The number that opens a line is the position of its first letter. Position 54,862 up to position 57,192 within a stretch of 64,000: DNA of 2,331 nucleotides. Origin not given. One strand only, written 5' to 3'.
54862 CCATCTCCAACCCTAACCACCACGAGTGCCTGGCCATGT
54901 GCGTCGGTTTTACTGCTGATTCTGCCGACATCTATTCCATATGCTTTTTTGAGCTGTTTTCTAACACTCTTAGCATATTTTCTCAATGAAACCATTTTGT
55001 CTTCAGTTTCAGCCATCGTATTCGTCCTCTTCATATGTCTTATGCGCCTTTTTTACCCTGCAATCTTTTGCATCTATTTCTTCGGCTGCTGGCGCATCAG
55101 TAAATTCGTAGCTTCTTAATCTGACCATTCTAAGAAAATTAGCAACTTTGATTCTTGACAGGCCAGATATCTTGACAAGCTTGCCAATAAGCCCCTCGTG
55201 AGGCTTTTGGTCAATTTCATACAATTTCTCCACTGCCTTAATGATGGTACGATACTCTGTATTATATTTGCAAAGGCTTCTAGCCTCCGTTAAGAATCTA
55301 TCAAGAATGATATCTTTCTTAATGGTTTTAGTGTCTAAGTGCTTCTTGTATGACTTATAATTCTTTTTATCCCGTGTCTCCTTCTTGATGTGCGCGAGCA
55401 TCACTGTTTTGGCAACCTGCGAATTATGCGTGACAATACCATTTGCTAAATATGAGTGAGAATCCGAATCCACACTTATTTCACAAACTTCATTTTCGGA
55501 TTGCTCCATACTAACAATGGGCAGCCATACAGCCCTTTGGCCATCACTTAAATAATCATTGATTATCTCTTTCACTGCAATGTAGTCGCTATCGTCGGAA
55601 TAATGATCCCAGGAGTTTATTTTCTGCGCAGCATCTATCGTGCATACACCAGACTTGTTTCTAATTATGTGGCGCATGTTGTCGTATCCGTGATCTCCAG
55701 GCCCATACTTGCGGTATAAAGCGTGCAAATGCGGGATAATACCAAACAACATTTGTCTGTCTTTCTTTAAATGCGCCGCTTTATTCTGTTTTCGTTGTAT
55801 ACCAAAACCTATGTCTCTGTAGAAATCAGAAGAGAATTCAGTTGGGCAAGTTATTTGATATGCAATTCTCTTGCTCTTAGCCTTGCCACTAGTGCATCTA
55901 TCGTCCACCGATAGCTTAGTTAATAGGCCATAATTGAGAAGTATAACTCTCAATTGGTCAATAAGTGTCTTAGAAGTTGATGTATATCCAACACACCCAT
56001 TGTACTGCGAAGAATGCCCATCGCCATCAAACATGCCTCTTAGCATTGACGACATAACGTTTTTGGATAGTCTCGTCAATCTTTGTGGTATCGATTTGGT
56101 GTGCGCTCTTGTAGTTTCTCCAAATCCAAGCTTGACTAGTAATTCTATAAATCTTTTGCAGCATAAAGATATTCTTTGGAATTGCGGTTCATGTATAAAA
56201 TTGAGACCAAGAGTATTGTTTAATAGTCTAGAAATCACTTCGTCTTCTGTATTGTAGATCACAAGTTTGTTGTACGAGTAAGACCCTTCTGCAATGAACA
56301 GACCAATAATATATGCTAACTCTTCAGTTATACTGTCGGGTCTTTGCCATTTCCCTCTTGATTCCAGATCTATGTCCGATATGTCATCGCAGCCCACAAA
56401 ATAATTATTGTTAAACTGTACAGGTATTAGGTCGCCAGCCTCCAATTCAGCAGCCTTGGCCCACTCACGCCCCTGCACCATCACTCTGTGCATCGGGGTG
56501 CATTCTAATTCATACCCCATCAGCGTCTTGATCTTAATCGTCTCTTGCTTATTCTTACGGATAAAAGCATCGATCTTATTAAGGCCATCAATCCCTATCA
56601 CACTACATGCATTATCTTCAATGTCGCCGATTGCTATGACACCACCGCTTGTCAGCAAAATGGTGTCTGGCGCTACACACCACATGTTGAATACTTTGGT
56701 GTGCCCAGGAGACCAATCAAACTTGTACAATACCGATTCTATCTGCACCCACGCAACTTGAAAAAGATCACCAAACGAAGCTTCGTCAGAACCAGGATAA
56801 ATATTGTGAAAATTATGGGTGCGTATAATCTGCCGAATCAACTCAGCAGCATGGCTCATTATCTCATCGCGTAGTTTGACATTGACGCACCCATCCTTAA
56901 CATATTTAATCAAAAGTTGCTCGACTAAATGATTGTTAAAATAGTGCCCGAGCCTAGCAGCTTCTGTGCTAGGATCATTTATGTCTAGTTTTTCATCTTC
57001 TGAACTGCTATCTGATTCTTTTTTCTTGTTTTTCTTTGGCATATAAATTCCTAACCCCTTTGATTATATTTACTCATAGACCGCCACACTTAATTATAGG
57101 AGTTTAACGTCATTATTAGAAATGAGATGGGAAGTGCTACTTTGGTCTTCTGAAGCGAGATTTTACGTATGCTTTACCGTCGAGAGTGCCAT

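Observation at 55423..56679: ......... intein inserted in the late sigma factor gp55 homolog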

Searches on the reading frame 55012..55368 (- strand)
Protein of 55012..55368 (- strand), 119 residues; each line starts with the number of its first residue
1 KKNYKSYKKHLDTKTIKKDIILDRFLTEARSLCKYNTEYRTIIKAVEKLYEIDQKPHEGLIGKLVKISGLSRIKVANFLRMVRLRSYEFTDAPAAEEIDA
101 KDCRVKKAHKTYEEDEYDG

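Call 67: predict_structure(alignment_id=A3)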
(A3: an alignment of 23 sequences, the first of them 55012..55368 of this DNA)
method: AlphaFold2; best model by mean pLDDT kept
length: 119 residues; sequences in the alignment: 23
mean_pLDDT: 77.2   pTM: 0.60
mean pLDDT of the five models: 77.2, 76.8, 75.6, 75.2, 72.1
residues with pLDDT >= 90: 55; 70-90: 20; 50-70: 24; < 50: 20
segments of 3 or more residues with pLDDT < 50: 101-119
pLDDT, mean of each block of 10 residues (from residue 1): 67 64 90 94 95 91 96 96 86 57 43 44
secondary structure, 60 per line:
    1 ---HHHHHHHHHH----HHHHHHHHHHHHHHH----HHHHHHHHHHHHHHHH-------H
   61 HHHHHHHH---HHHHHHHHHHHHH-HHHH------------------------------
elements in order: H4-13 H18-32 H37-52 H60-68 H72-84 H86-89

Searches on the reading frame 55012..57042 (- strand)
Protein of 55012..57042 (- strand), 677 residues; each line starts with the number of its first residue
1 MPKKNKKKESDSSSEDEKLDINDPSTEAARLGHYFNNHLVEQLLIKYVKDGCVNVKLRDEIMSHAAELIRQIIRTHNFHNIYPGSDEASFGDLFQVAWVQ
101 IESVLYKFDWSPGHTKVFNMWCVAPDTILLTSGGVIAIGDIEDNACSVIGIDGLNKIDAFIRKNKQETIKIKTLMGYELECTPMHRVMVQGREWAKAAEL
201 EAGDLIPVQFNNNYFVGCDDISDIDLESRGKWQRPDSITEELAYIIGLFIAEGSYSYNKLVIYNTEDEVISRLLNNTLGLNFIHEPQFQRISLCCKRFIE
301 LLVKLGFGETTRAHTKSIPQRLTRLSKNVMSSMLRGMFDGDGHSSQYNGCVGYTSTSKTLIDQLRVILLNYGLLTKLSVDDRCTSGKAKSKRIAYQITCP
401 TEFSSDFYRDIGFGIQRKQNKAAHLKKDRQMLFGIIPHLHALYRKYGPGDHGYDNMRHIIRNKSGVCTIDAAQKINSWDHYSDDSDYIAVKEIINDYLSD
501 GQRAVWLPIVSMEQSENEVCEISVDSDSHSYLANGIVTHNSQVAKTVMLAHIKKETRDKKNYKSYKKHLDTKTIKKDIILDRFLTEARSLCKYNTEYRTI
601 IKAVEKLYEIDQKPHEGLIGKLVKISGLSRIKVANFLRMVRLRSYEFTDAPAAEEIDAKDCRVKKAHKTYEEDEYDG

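Call 4: search_protein_families(library=pfam, proteins=[window:55012-57042:-], max_evalue=1)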
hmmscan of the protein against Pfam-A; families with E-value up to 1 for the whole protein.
window:55012-57042:- (677 aa): 4 families
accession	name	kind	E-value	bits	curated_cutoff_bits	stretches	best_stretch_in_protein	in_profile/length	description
PF14528.11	LAGLIDADG_3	-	8.7e-15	55.2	22.5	2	330-410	3-80/82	LAGLIDADG-like domain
PF14890.11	Intein_splicing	-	4.6e-10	39.9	35.8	1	156-540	37-155/155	Intein splicing domain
PF16854.11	VPS53_C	-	0.31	12.1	24.7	1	551-603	21-73/89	Vacuolar protein sorting-associated protein 53 C-terminus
PF05204.19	Hom_end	-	0.32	11.6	21.1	0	318-399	2-84/110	Homing endonuclease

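Call 5: search_protein_families(library=phrogs, proteins=[window:55012-57042:-], max_evalue=0.01)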
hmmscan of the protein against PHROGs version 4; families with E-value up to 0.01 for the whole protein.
window:55012-57042:- (677 aa): 5 families
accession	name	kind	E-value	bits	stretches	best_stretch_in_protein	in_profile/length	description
phrog_9666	-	unknown function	4.1e-10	39.5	1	140-555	98-501/779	-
phrog_4645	-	DNA, RNA and nucleotide metabolism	6.3e-10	39.7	1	238-427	104-305/308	endonuclease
phrog_30356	-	DNA, RNA and nucleotide metabolism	3.2e-07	29.8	1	120-401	383-658/823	helicase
phrog_36964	-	head and packaging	6e-05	22.2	1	126-399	96-367/890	terminase large subunit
phrog_18112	-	other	0.0077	16.9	0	516-569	11-66/207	recombinase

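Call 40: search_protein_representatives(protein=window:55012-57042:-)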
Query: 677 residues. Proteins with E-value up to 0.001 (for the whole library): 4486; up to 1e-10: 1366; up to 1e-30: 138. The best 150 are listed.
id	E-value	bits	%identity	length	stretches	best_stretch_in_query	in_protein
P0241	0.0e+00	1558.0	100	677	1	1-677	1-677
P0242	0.0e+00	1255.4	58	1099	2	100-657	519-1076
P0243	6.5e-228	774.6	52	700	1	3-674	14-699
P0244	4.0e-223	758.8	56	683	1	15-676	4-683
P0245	2.7e-219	746.2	42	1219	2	113-647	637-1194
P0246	1.0e-201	688.1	43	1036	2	113-675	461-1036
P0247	4.5e-197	672.7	42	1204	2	113-671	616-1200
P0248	3.2e-184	630.2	51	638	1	50-666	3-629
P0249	2.5e-180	617.4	51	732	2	113-654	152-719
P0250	1.6e-179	614.7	50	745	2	103-659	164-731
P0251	1.1e-161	555.7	52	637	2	27-383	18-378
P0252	1.2e-159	549.1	44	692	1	8-665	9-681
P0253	1.4e-159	548.8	45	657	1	17-664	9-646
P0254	4.6e-156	537.2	42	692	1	17-656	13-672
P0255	4.3e-153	527.4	43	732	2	112-662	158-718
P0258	3.5e-141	488.1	44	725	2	27-548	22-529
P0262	3.5e-119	415.3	42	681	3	32-545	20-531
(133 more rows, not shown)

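Call 48: find_encoding_contigs(protein=window:55012-57042:-, flank=2000, max_places=4)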
Protein window:55012-57042:- (677 aa): 2 contigs read that carry it; 2 places shown.
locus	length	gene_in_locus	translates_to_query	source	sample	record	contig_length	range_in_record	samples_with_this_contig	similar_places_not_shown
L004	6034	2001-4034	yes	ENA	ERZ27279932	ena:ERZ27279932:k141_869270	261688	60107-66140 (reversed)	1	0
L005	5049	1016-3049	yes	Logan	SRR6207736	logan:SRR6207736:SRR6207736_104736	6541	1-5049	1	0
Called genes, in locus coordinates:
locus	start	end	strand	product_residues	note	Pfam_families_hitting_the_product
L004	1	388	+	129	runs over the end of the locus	-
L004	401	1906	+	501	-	PF00270:DEAD (weak), PF04851:ResIII, PF00271:Helicase_C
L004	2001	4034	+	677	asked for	PF14890:Intein_splicing, PF14528:LAGLIDADG_3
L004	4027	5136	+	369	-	-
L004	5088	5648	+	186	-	-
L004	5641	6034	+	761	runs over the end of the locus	PF07591:PT-HINT (weak), PF14890:Intein_splicing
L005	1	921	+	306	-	?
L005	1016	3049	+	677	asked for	PF14890:Intein_splicing, PF14528:LAGLIDADG_3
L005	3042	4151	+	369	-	-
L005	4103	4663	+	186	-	-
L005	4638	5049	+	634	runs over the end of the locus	?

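Call 50: list_cluster_members(proteins=[P0241, P0242, P0243, P0244, P0245, P0248, P0249, P0250, P0258, P0262])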
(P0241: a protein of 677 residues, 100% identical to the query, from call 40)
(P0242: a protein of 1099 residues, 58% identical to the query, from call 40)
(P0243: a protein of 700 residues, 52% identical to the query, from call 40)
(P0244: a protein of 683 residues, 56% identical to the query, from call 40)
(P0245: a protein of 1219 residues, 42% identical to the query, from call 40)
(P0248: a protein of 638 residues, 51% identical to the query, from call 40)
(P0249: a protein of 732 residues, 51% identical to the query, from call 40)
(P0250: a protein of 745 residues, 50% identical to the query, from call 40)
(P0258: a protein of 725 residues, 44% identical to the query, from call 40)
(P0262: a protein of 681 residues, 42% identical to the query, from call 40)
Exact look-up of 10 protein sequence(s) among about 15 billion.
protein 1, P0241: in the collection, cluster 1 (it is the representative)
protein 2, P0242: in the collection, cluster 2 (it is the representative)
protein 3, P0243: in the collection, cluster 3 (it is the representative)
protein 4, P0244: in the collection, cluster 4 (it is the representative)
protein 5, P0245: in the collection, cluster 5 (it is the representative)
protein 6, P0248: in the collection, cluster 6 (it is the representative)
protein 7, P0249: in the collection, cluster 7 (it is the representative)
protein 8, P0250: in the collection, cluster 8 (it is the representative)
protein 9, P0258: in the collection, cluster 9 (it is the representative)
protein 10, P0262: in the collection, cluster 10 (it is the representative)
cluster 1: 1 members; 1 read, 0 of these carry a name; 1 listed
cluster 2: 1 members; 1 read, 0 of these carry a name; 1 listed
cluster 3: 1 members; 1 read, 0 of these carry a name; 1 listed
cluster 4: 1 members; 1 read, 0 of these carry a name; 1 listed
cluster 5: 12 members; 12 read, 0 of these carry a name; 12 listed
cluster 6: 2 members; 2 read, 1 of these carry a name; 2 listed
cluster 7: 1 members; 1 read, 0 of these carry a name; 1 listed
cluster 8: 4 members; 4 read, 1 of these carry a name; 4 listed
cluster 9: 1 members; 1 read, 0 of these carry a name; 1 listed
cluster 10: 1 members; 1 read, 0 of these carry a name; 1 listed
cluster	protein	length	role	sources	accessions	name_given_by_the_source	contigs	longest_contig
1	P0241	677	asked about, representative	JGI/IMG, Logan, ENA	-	-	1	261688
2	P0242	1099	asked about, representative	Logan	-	-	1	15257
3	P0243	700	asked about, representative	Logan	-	-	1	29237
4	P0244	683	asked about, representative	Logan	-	-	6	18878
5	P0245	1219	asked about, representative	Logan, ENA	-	-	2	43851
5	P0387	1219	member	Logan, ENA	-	-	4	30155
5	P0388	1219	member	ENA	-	-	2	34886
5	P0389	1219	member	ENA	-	-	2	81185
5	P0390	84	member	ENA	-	-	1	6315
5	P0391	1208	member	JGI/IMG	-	-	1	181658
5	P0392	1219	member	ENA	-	-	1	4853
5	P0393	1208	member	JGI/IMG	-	-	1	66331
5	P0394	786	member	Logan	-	-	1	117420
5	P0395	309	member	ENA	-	-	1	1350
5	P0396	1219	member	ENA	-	-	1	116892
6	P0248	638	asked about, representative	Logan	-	-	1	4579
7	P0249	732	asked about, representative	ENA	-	-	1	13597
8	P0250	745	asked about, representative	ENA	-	-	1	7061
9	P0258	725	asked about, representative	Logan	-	-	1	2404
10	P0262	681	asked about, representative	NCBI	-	-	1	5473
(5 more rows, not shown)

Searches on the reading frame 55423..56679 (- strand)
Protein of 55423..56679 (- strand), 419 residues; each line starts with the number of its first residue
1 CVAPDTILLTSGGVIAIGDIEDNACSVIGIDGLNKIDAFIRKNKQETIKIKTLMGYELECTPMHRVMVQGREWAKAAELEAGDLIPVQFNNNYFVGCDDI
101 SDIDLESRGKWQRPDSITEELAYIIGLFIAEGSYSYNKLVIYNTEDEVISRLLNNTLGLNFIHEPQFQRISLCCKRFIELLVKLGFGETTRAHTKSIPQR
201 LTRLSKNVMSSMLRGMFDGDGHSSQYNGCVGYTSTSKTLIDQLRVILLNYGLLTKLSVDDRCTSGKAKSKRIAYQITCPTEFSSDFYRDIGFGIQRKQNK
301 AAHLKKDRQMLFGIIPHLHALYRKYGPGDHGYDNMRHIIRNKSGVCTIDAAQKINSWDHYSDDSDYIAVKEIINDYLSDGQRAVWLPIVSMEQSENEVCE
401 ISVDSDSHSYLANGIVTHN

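Call 51: search_dna_similar(query=window:55423-56679:-, collection=phages, mode=protein, max_rows=25, max_evalue=0.00001)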
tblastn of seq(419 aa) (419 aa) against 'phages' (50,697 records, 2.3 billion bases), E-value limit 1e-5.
Records with a match: 58; places in all: 59; records where one place covers at least 80% of the query: 15.
Best place of each record, by identity: <60% 58.
By first word of the organism name: Staphylococcus 24; Bacillus 10; Enterococcus 8; Acinetobacter 4; Escherichia 3; Aeromonas 2; Psychrobacillus 1; Bacteriophage 1; Klebsiella 1; uncultured 1; and 3 more.
By host as written in the record: - 14; Staphylococcus aureus 8; Staphylococcus aureus (phage propagation strain 47) 4; Bacillus subtilis subsp. subtilis str. 168 3; Bacillus subtilis 3; Enterococcus sp. 2; Staphylococcus epidermidis 36-1 2; Bacillus megaterium 2; and 18 more.
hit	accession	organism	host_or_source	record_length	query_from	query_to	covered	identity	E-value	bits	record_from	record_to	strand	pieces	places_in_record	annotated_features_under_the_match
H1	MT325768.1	Psychrobacillus phage Perkons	Psychrobacillus psychrodurans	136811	1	419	100%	25.3%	8e-28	122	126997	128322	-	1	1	terminase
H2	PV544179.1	Enterococcus phage Riverwalk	Enterococcus faecalis ATCC 29212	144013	1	419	100%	23.3%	2e-9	66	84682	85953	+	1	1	DNA helicase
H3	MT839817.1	Bacteriophage sp.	human fecal samples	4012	1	419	100%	23.2%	7e-15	83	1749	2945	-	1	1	record has no annotation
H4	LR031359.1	Enterococcus phage 156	-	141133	1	419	100%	23.2%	2e-9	66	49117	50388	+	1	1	DNA helicase, phage-associated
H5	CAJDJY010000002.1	Enterococcus phage 156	Cheese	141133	1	419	100%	23.2%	2e-9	66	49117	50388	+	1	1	DNA helicase, phage-associated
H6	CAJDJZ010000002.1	Enterococcus phage vB_EfaH_149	Zamorano cheese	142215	1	419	100%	23.2%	2e-9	66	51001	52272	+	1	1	DNA helicase, phage-associated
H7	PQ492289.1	Klebsiella phage vB_KpnS_p4727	Klebsiella pneumoniae 4727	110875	1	419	100%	22.8%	5e-12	74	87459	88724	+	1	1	record has no annotation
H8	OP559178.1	Enterococcus phage vB_Efa29212_3e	Enterococcus sp.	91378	1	419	100%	22.5%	3e-9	66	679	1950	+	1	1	hypothetical protein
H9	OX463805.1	Enterococcus phage Sw5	-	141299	1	419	100%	22.5%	3e-9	66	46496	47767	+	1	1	Phage DNA helicase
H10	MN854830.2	Enterococcus phage PBEF129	Enterococcus faecalis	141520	1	419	100%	22.5%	3e-9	66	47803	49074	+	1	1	DNA helicase | hypothetical protein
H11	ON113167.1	Enterococcus phage vB_OCPT_Carl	Enterococcus sp.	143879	1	419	100%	22.5%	3e-9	66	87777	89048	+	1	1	uvsW: ATP-dependent DNA helicase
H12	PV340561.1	Escherichia phage PhiR41_1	Escherichia coli str. K-12 substr. ...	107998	1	419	100%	22.2%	1e-10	70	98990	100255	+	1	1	hypothetical protein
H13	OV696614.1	Escherichia phage Cyrano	-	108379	1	419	100%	21.9%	7e-11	70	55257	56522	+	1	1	RecA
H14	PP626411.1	Bacillus phage fHSPT3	Bacillus subtilis subsp. subtilis str. ...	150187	43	419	90%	22.3%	2e-6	56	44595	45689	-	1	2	protein RecA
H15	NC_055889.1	uncultured phage cr53_1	human feces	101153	1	306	73%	25.2%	1e-7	60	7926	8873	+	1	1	terminase large subunit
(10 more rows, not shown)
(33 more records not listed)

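Call 87: search_solved_structures(query=window:55423-56679:-, max_evalue=0.001, show_alignments=1)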
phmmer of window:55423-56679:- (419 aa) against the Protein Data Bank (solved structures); distinct sequences matched with E-value up to 0.001: 5.
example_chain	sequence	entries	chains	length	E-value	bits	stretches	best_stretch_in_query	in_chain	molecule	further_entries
7qsu_A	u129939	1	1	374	2.9e-09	39.5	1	47-252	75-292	V-ATPase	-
7qss_A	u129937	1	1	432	4.1e-09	38.9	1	47-252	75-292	V-type ATP synthase alpha chain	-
7qst_A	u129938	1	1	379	7.3e-05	24.9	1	47-218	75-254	V-type ATP synthase subunit A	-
4e2u_A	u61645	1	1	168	0.00019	23.6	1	39-90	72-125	Pho radA intein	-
2lqm_A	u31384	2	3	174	0.00083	21.5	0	39-85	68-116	Pho radA intein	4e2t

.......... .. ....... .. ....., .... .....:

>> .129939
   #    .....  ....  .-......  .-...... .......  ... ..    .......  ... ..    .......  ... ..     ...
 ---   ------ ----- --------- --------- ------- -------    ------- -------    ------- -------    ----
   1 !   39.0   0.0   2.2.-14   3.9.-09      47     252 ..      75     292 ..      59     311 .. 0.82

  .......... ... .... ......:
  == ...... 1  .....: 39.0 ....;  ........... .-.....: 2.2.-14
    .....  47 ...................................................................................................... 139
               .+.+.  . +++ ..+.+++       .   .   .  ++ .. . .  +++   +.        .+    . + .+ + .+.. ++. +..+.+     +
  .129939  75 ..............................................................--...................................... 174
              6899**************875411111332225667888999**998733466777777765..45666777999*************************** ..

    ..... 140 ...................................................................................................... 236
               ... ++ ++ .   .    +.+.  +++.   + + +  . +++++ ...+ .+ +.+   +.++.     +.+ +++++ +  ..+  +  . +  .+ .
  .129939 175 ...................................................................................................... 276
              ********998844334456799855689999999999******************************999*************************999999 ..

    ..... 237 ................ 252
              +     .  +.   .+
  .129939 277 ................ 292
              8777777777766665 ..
